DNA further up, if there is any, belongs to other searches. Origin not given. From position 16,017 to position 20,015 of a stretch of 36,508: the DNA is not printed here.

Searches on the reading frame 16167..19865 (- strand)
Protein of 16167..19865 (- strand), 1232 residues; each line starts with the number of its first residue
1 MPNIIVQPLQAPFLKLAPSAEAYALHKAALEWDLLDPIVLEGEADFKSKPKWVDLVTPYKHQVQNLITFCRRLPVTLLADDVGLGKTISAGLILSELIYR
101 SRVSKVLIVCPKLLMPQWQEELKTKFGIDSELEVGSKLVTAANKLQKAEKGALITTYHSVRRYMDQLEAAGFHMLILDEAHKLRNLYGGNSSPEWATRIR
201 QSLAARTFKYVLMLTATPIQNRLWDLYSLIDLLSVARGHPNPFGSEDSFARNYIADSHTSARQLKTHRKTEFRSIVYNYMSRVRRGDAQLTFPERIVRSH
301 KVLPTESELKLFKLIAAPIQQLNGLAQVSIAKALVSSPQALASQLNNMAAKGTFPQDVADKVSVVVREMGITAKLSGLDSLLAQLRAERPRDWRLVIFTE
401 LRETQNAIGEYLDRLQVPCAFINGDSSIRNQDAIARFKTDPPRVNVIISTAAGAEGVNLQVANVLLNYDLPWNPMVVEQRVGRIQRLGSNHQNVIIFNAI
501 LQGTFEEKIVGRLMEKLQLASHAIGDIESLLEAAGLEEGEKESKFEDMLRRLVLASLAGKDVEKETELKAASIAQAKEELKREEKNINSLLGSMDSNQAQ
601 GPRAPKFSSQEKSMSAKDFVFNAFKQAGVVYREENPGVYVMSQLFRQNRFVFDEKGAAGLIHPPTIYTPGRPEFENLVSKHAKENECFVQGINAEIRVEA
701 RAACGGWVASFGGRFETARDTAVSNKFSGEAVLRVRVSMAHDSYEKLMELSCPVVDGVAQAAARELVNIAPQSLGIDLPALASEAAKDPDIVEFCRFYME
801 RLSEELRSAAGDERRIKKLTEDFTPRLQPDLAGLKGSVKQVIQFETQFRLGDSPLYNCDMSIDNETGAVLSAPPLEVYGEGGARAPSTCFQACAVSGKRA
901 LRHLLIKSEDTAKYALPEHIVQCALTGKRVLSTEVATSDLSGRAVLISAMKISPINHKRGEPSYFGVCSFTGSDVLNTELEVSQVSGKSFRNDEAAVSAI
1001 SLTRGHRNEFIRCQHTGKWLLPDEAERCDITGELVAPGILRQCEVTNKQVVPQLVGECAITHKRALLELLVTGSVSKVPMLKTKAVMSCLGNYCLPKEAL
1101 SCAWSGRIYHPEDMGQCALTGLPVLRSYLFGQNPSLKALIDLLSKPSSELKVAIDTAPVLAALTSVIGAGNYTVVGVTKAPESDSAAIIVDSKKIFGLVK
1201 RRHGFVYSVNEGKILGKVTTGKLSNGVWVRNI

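Call 11: search_protein_families(library=pfam, proteins=[window:16167-19865:-], max_evalue=0.001)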
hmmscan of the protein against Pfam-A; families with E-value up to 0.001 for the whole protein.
window:16167-19865:- (1232 aa): 4 families
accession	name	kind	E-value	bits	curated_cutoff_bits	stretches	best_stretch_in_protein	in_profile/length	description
PF00176.29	SNF2-rel_dom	-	4.1e-31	108.6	24.9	1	76-325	20-264/290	SNF2-related domain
PF00271.37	Helicase_C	-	6.7e-17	62.2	23.5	1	381-488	9-110/110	Helicase conserved C-terminal domain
PF04851.21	ResIII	-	8.4e-12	45.7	22.5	1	77-219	27-163/164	Type III restriction enzyme, res subunit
PF00270.35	DEAD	-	3.2e-10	40.4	26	1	78-221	19-163/167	DEAD/DEAH box helicase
